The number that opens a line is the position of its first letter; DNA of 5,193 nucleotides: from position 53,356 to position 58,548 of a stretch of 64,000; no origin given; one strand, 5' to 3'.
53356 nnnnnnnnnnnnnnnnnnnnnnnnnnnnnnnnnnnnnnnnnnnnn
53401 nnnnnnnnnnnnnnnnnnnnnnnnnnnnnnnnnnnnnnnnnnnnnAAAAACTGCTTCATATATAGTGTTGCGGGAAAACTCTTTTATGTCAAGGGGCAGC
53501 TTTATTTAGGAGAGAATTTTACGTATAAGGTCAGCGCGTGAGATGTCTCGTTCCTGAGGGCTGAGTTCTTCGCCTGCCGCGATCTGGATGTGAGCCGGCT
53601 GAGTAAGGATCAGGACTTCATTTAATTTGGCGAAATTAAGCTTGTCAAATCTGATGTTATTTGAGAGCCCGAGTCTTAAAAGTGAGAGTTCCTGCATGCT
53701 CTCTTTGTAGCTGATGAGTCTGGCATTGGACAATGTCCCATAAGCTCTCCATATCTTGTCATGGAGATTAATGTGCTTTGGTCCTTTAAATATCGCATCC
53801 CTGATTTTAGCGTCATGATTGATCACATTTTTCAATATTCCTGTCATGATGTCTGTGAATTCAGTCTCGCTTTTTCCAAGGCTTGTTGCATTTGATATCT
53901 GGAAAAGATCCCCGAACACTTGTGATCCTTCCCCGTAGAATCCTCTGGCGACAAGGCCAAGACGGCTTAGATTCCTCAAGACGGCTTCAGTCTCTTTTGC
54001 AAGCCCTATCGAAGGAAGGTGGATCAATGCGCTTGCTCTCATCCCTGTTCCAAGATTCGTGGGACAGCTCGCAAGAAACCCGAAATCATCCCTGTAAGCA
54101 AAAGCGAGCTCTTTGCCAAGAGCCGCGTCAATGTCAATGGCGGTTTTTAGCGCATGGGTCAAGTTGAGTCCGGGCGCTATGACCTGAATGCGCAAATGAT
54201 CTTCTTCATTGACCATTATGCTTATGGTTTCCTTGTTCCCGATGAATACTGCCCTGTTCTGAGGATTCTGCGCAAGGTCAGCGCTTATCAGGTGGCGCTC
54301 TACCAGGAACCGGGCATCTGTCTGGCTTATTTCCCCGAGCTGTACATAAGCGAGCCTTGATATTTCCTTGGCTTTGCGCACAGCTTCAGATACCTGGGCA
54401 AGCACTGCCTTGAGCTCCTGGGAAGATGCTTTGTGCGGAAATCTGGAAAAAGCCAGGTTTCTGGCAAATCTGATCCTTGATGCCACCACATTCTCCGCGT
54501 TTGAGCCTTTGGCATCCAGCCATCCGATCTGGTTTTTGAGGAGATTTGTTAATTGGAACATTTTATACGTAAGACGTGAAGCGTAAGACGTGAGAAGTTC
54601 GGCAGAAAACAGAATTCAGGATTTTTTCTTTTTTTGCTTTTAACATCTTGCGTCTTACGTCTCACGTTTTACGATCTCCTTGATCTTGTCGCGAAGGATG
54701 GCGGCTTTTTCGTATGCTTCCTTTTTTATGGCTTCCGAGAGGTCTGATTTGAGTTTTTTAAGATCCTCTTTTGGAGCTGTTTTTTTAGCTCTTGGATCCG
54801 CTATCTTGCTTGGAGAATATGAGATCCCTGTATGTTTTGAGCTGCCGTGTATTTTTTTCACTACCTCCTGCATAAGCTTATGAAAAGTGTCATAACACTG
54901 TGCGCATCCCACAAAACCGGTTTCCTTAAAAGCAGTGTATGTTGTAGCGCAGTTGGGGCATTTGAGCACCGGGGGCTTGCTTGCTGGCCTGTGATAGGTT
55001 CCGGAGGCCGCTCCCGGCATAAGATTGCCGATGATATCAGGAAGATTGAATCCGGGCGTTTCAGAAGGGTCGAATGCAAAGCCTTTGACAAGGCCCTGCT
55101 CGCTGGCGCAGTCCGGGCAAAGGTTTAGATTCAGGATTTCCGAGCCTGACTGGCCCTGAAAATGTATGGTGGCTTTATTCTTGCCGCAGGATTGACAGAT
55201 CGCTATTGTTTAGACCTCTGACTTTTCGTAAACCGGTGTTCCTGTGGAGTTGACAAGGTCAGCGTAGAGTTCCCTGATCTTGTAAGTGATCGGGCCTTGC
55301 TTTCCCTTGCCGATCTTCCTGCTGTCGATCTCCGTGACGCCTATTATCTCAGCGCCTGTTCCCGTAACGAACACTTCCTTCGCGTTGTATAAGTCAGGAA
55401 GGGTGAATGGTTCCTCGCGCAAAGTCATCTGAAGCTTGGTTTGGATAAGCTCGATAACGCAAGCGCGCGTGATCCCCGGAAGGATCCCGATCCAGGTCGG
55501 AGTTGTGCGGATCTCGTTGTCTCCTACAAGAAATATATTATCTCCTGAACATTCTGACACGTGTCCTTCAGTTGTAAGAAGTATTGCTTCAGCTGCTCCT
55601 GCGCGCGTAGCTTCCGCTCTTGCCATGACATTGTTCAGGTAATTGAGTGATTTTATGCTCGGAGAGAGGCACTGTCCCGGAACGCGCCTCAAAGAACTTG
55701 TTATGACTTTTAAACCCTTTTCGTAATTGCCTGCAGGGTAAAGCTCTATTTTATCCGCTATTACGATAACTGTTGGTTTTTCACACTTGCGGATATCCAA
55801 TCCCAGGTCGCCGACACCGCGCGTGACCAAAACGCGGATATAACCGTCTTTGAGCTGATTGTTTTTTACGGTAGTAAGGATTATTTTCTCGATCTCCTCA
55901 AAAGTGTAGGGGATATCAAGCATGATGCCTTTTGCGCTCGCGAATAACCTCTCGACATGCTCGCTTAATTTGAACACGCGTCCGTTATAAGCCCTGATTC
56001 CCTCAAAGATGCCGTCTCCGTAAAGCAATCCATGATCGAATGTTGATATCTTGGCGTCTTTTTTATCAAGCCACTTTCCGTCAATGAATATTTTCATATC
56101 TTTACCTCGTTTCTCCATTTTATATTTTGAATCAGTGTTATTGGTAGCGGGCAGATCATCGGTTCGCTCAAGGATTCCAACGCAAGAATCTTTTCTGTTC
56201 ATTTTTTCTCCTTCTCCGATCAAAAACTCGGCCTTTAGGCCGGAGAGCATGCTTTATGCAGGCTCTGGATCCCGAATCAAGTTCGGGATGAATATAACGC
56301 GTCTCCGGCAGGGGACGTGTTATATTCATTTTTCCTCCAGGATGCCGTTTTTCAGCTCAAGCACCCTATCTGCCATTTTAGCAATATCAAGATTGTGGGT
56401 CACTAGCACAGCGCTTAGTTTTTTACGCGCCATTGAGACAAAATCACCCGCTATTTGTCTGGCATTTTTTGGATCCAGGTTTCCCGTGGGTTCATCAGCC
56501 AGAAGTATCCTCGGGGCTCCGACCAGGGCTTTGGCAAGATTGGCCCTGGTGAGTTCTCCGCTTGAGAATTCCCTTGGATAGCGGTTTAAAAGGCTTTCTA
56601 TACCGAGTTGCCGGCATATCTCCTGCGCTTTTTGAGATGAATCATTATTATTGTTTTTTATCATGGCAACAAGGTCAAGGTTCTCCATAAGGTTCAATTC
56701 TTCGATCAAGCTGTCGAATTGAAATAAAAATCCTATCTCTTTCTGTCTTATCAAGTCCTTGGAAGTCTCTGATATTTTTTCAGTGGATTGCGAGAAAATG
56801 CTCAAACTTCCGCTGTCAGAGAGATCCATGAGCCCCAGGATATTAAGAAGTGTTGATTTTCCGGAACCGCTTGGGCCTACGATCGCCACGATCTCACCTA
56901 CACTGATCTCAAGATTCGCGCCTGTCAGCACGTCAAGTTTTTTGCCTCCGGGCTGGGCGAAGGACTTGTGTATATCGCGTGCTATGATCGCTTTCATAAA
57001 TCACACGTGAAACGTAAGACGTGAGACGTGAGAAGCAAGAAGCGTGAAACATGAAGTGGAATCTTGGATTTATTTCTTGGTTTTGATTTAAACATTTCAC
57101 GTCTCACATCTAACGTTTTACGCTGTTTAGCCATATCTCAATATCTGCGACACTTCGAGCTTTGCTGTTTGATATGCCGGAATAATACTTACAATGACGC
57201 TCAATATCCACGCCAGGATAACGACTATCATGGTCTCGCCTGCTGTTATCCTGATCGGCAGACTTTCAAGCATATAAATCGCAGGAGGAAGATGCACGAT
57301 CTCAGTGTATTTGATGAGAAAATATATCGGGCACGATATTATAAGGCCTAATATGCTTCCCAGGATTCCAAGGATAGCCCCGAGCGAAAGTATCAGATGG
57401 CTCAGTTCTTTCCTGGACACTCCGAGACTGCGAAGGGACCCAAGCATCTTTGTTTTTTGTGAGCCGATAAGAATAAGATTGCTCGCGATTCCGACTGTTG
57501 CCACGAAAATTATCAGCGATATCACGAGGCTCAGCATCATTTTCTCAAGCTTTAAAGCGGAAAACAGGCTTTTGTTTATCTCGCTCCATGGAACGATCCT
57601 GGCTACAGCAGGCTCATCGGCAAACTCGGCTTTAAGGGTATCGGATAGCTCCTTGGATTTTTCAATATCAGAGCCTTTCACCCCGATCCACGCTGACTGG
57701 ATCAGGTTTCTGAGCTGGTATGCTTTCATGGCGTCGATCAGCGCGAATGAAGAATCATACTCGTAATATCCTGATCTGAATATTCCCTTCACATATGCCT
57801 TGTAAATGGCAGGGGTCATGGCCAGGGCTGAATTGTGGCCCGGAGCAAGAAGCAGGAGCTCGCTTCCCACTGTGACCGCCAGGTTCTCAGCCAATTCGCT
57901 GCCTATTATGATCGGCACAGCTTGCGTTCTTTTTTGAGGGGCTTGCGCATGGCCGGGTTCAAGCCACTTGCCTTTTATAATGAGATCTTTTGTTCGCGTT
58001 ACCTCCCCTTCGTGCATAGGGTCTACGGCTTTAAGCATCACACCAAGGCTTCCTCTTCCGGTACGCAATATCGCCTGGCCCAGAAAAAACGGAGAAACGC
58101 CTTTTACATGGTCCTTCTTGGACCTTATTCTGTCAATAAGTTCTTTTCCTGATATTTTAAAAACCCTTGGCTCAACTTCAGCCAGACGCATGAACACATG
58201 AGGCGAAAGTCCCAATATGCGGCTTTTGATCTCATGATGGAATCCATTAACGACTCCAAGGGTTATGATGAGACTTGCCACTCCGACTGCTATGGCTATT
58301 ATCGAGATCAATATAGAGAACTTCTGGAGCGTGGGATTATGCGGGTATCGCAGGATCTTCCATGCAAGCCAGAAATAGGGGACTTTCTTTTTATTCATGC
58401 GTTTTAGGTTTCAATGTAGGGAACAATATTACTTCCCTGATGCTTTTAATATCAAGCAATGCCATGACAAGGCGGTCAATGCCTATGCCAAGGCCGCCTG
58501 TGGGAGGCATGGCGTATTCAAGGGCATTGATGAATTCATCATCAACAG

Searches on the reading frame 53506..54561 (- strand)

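Call 80: search_protein_families(library=pfam, proteins=[window:53506-54561:-], max_evalue=0.00001)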
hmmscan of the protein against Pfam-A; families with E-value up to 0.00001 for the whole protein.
window:53506-54561:- (351 aa): 1 family
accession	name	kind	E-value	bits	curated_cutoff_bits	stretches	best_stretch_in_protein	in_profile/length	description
PF00217.24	ATP-gua_Ptrans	-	4.3e-62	209.6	22.4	1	54-250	3-200/203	ATP:guanido phosphotransferase, C-terminal catalytic domain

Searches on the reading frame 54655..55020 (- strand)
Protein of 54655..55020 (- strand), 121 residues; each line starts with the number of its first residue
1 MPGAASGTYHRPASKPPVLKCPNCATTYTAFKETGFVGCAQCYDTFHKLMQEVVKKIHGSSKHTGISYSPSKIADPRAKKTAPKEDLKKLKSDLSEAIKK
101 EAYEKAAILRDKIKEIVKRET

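Call 80: search_protein_families(library=pfam, proteins=[window:54655-55020:-], max_evalue=0.00001)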
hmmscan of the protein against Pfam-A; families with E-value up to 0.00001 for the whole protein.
window:54655-55020:- (121 aa): 1 family
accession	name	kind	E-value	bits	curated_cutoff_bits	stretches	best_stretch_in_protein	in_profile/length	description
PF02151.25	UVR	-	1.7e-07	31.2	21.5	1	87-117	4-34/36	UvrB/uvrC motif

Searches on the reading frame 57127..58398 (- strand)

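Call 80: search_protein_families(library=pfam, proteins=[window:57127-58398:-], max_evalue=0.00001)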
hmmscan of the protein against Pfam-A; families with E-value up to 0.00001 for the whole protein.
window:57127-58398:- (423 aa): 2 families
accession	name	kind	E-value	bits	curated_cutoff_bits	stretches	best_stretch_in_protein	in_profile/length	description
PF02687.27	FtsX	-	3.3e-12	46.9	25.5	1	291-415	2-119/120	FtsX-like permease C-terminal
PF12704.14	MacB_PCD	-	2.9e-09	38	27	1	30-207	2-154/207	MacB-like periplasmic core domain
